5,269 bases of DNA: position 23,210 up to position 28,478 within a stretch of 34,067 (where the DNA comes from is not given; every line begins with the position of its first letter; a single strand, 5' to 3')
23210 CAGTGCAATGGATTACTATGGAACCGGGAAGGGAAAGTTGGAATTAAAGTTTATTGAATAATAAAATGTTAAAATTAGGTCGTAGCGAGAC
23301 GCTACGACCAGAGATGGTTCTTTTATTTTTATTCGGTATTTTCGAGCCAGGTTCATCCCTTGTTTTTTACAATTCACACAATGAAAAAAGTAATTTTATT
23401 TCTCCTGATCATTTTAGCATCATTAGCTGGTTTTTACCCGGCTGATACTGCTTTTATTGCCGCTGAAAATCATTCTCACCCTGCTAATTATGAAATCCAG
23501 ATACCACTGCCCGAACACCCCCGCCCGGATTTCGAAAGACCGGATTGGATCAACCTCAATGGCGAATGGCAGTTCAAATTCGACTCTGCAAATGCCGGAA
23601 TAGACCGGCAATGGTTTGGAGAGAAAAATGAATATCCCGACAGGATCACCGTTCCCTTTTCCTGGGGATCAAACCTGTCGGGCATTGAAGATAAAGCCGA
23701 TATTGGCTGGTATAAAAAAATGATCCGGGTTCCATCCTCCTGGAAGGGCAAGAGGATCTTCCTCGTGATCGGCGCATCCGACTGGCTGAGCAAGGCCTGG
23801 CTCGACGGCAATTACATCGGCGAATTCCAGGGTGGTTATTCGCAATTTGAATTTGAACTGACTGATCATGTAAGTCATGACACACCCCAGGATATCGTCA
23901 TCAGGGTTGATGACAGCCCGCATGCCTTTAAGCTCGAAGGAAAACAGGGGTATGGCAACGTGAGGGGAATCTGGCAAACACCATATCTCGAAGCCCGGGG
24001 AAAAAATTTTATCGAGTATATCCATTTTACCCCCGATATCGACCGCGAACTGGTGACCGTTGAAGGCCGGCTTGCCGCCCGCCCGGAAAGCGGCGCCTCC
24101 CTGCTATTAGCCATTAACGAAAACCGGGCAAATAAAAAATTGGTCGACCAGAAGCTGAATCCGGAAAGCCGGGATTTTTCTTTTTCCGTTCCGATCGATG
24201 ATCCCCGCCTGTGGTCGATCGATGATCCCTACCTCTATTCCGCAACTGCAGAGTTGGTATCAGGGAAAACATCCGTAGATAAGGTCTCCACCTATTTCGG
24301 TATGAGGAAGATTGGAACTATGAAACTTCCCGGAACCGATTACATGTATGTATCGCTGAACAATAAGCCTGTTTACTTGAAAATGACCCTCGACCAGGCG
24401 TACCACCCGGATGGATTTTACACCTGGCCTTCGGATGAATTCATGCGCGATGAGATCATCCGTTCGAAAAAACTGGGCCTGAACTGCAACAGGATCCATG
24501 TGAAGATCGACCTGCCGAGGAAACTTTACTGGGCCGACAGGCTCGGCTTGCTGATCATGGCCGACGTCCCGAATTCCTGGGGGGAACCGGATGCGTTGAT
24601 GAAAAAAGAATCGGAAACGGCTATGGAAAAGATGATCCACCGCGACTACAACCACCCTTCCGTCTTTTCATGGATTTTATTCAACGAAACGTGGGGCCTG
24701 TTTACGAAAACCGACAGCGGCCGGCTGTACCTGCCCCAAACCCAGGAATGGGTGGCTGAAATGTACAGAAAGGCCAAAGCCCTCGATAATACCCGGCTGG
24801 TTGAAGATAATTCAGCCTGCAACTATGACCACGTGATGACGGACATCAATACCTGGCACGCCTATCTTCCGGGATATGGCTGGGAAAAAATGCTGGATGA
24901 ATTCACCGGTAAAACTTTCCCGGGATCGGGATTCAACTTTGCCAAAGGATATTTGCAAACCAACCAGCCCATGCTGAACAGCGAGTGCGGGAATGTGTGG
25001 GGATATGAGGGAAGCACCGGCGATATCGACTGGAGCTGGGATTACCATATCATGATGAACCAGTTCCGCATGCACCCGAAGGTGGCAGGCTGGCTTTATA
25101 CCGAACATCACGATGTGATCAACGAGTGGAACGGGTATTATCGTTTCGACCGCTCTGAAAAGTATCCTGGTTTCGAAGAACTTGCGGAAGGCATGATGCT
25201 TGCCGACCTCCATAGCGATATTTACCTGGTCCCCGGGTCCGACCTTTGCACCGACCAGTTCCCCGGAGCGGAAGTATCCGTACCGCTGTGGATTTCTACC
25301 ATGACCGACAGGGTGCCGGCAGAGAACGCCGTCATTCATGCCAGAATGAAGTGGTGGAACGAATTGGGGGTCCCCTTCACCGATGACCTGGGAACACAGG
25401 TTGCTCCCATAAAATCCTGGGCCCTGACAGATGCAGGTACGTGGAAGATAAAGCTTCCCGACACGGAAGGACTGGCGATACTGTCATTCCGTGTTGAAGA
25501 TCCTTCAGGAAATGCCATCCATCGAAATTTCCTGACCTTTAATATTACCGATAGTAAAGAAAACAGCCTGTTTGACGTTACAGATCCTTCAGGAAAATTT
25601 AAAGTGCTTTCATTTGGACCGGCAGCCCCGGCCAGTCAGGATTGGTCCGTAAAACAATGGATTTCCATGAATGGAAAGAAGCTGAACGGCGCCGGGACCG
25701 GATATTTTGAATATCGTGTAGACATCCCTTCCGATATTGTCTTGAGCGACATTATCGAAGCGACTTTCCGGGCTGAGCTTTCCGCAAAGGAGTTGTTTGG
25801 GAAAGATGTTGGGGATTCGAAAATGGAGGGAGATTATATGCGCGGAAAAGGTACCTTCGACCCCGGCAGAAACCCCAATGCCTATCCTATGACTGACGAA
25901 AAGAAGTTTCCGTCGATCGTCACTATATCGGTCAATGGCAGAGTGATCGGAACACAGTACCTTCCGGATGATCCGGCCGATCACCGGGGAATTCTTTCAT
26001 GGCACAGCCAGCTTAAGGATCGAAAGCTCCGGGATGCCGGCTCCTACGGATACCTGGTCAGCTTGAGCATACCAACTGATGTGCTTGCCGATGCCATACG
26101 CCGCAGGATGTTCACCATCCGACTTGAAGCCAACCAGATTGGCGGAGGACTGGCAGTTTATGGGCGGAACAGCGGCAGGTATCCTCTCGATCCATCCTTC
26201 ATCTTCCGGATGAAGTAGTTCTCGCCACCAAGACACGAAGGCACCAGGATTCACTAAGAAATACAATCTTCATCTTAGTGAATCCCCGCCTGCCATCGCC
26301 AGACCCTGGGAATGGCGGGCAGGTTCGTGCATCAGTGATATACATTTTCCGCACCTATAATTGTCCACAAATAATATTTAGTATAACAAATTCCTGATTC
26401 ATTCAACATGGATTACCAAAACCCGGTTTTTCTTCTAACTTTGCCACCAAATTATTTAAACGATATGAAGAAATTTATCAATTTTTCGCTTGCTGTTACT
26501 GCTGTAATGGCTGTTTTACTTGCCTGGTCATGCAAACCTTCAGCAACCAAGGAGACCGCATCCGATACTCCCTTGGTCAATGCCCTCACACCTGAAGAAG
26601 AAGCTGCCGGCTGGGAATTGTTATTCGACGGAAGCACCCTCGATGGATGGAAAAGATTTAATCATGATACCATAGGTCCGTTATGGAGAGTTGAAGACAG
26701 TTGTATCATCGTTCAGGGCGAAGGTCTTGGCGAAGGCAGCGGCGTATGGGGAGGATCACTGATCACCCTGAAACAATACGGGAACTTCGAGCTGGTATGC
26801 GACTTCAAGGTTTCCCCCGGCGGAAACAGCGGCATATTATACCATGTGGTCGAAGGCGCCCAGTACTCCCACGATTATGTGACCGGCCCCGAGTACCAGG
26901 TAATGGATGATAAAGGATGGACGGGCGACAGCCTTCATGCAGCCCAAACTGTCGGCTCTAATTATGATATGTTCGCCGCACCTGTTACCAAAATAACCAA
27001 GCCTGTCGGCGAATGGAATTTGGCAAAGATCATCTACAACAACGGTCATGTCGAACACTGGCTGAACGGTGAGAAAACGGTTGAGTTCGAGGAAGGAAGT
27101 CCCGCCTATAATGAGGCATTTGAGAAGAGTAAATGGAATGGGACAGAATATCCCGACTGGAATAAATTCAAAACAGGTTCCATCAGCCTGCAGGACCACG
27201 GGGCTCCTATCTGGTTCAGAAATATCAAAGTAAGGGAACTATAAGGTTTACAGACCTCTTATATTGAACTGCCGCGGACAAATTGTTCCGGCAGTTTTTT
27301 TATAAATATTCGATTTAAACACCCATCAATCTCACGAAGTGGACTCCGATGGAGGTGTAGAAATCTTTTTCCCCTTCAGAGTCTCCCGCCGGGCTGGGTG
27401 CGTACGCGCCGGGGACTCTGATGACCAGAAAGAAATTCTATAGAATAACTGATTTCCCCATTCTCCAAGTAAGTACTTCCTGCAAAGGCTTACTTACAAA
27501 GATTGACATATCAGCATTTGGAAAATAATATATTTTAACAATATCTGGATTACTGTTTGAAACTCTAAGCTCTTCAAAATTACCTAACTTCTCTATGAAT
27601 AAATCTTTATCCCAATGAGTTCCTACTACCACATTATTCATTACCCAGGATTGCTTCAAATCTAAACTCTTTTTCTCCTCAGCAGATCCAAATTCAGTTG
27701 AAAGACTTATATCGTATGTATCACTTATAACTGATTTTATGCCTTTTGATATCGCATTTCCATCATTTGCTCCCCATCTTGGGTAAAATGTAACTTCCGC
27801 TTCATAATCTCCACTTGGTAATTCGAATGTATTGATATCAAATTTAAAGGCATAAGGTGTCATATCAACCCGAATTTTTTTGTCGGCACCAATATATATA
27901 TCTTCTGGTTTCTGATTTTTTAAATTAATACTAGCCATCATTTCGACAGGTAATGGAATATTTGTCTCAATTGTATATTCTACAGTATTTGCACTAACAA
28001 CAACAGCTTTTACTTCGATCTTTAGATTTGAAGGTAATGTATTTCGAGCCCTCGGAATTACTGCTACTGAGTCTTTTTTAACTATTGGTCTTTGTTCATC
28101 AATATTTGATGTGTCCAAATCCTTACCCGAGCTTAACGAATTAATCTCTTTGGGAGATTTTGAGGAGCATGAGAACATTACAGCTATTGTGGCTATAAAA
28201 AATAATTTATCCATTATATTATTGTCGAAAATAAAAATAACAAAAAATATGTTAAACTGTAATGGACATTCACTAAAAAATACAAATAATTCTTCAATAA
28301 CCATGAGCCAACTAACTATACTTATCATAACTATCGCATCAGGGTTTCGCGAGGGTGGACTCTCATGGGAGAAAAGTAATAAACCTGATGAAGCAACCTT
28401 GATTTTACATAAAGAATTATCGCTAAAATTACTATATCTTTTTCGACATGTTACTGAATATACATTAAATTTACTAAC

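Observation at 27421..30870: AT-rich ~3.4-kb accessory island (AbiC-like + HEPN + membrane coiled-coil + orphan lipoprotein) inserted in a glycan-utilisation cluster: candidate undescribed anti-phage system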

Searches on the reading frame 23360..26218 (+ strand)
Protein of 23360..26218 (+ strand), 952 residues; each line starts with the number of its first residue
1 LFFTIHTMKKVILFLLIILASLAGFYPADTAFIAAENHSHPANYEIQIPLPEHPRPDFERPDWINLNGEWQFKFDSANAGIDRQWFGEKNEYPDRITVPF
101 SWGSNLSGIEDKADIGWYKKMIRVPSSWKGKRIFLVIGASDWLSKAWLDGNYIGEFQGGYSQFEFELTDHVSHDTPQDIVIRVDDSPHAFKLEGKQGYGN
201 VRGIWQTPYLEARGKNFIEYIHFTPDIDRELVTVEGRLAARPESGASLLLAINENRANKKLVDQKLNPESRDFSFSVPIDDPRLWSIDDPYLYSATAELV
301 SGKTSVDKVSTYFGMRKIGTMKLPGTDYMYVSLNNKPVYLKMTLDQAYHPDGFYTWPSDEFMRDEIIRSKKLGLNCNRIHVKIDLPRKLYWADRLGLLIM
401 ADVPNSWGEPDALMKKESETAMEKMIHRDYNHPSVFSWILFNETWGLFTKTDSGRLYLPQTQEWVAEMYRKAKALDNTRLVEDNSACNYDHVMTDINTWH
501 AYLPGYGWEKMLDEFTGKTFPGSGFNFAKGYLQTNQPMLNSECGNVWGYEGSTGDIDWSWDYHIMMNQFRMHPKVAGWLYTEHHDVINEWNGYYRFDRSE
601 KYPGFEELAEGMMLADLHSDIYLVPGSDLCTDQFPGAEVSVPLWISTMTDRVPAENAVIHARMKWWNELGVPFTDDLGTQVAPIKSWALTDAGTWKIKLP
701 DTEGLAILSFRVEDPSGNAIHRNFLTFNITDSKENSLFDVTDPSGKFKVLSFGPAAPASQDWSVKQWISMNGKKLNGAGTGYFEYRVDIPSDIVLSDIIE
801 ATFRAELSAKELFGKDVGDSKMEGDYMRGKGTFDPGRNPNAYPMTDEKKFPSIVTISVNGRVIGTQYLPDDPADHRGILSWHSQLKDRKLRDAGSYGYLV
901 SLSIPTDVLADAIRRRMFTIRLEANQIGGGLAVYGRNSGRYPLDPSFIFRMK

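Call 3: search_protein_families(library=pfam, proteins=[window:23360-26218:+], max_evalue=1)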
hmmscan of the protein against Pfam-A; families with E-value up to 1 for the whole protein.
window:23360-26218:+ (952 aa): 4 families
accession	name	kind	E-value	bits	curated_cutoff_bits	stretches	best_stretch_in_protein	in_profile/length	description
PF02837.24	Glyco_hydro_2_N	-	3.8e-16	59.9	28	1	65-183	3-133/169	Glycosyl hydrolases family 2, sugar binding domain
PF00703.27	Glyco_hydro_2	-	3.7e-12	47.4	23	1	217-316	2-109/109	Glycosyl hydrolases family 2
PF02836.23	Glyco_hydro_2_C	-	4.4e-09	36.3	21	1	362-497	38-173/302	Glycosyl hydrolases family 2, TIM barrel domain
PF22666.2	Glyco_hydro_2_N2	-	0.00022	21.8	27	1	117-188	51-122/167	Glycosyl hydrolase 2 galactose-binding domain-like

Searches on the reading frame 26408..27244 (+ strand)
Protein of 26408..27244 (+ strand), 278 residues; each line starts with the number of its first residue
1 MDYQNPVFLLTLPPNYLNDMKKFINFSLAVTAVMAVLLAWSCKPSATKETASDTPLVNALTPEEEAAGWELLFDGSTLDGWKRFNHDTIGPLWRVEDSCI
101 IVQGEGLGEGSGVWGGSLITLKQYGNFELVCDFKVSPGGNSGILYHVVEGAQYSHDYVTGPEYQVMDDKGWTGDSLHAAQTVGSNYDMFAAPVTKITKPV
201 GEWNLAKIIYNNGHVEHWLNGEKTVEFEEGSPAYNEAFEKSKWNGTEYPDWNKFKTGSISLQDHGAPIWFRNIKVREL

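Call 3: search_protein_families(library=pfam, proteins=[window:26408-27244:+], max_evalue=1)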
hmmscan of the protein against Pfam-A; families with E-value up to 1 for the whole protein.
window:26408-27244:+ (278 aa): 2 families
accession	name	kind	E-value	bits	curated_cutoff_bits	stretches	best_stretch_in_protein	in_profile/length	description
PF06439.18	3keto-disac_hyd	-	9e-48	163.2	26.8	1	68-276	1-187/187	3-keto-disaccharide hydrolase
PF10720.14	DUF2515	-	0.079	12.7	24.3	1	205-271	197-263/294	Protein of unknown function (DUF2515)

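Call 30: find_related_loci(query=window:26408-27244:+, collection=genome_contigs, flank=10000)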
Query window:26408-27244:+ (278 aa) in genome_contigs; peptide patterns used: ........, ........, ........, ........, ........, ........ (x = any residue, [..] = any of these).
286 stretches matched a pattern; 264 encode a relative of the query (tblastn E <= 1e-3); the best 80 are kept; 80 distinct loci.
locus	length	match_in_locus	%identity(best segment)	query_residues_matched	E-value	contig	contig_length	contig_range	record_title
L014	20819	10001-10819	60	5-278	4e-110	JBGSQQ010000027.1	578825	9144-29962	MAG: Chryseolinea sp. isolate JTS-AC335 k141_3838096, whole genome shotgun sequence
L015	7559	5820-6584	65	20-278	2e-108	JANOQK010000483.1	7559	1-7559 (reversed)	MAG: Bacteroidia bacterium isolate VAR_4_metabat_348_sub VAR_4_k141_2368694, whole genome shotgun sequence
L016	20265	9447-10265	60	8-278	4e-108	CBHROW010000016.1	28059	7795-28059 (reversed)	MAG TPA_asm: uncultured Chryseosolibacter sp. isolate ERR14722429_binner12_Refined_108 genome assembly, contig: ERZ27336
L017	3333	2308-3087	62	16-278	2e-110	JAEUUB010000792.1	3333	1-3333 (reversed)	MAG: Cyclobacteriaceae bacterium isolate new MAG-344 k141_3450324, whole genome shotgun sequence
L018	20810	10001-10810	61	9-278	7e-108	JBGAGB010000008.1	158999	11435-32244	MAG: Cyclobacteriaceae bacterium isolate MAG_MBR_H125.6 MBRH125-6_opera_contig_575, whole genome shotgun sequence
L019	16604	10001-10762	63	20-278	9e-108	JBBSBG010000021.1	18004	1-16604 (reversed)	MAG: Cytophagales bacterium isolate La6_metabat2.105 La6_metabat2.105_K_96926_L_18004_cov_185.1911, whole genome shotgun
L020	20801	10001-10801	62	9-278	2e-107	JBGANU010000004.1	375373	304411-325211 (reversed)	MAG: Cyclobacteriaceae bacterium isolate MAG_MBR_H10.22 MBRH10-22_opera_contig_97, whole genome shotgun sequence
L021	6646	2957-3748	61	12-278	3e-107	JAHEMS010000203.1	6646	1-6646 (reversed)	MAG: Bacteroidetes bacterium isolate Ww80 NODE_32535_length_6646_cov_2.939617, whole genome shotgun sequence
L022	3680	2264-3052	62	14-278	2e-108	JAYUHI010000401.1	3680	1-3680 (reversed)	MAG: Bacteroidota bacterium isolate GFS_8370 GFS_8370_400, whole genome shotgun sequence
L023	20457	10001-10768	64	22-278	6e-107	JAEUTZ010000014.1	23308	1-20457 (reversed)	MAG: Cyclobacteriaceae bacterium isolate new MAG-342 k141_4201050, whole genome shotgun sequence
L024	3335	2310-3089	61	16-278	2e-108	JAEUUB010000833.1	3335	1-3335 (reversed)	MAG: Cyclobacteriaceae bacterium isolate new MAG-344 k141_1315190, whole genome shotgun sequence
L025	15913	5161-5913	64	32-278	4e-105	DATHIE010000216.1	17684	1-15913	MAG TPA_asm: Chryseolinea sp. isolate SMAG_U12518 k141_8289, whole genome shotgun sequence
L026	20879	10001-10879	58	6-278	4e-105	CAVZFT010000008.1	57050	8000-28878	MAG: uncultured Cytophagales bacterium isolate MFD05567.bin.1.253 genome assembly, contig: contig_117687, whole genome s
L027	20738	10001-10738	63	28-278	3e-105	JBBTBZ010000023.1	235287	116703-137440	MAG: Bacteroidota bacterium isolate H41-bin033_1 H41_bin033_1_000000000023, whole genome shotgun sequence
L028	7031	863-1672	61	8-278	1e-104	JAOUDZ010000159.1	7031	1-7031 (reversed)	MAG: Cyclobacteriaceae bacterium isolate 4_1_Jan_SF_Bin44 4_1_Jan_SF_Bin44_scaffold_5016_c1, whole genome shotgun sequen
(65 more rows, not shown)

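Call 34: find_encoding_contigs(protein=window:26465-27244:+, flank=8000, max_places=10)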
Protein window:26465-27244:+ (259 aa): 2 contigs read that carry it; 2 places shown.
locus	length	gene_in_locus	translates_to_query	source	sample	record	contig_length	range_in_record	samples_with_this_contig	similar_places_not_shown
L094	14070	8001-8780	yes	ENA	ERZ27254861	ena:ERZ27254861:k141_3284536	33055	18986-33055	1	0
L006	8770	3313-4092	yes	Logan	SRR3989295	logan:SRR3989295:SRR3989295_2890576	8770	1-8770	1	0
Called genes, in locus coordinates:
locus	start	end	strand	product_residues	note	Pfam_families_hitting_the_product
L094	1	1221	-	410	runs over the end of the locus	PF01494:FAD_binding_3, PF01946:Thi4 (weak), PF03486:HI0933_like (faint), PF07992:Pyr_redox_2, PF22578:GGR_cat (weak)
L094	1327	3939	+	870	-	PF05170:AsmA, PF05359:DUF748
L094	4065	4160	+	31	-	-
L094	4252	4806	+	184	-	PF01797:Y1_Tnp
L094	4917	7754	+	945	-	PF02837:Glyco_hydro_2_N, PF00703:Glyco_hydro_2, PF02836:Glyco_hydro_2_C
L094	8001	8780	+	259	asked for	PF06439:3keto-disac_hyd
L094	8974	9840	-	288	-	-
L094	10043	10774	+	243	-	-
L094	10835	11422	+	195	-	PF18736:pEK499_p136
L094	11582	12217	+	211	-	-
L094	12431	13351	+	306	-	PF01261:AP_endonuc_2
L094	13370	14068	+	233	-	?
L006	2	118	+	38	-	?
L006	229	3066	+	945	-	PF02837:Glyco_hydro_2_N, PF00703:Glyco_hydro_2, PF02836:Glyco_hydro_2_C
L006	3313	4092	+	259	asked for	PF06439:3keto-disac_hyd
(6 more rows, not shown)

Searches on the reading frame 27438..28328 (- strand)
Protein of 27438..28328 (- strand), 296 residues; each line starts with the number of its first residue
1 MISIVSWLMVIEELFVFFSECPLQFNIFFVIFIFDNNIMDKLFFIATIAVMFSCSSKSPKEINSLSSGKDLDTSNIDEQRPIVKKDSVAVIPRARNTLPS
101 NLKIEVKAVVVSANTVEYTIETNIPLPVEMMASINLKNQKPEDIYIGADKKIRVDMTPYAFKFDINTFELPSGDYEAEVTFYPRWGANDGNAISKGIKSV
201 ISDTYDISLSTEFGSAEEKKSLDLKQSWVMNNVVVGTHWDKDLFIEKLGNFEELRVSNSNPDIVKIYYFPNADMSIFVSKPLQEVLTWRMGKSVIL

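Call 3: search_protein_families(library=pfam, proteins=[window:27438-28328:-], max_evalue=1)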
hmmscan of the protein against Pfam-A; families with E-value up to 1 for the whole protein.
window:27438-28328:- (296 aa): 0 families

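Call 4: search_protein_families(library=padloc, proteins=[window:27438-28328:-], max_evalue=1)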
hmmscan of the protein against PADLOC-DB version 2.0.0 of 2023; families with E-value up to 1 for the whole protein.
window:27438-28328:- (296 aa): 0 families

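Call 5: search_protein_families(library=ncbifam, proteins=[window:27438-28328:-], max_evalue=1)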
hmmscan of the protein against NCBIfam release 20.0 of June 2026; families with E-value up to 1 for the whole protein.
window:27438-28328:- (296 aa): 0 families

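Call 55: search_protein_families(library=phrogs, proteins=[window:27438-28214:-], max_evalue=0.1)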
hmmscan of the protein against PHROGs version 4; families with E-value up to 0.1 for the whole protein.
window:27438-28214:- (258 aa): 2 families
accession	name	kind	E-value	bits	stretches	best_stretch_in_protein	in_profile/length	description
phrog_14564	-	unknown function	0.082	13.6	0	60-143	35-123/170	-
phrog_3724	-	unknown function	0.095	13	0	111-154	5-48/285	-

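Call 57: search_solved_structures(query=window:27438-28214:-, max_evalue=10)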
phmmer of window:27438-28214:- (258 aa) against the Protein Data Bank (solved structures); distinct sequences matched with E-value up to 10: 1.
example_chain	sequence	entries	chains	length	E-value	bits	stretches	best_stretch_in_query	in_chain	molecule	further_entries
7uhz_H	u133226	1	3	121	0.44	13.4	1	96-175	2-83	BMPC-23 Fab Heavy chain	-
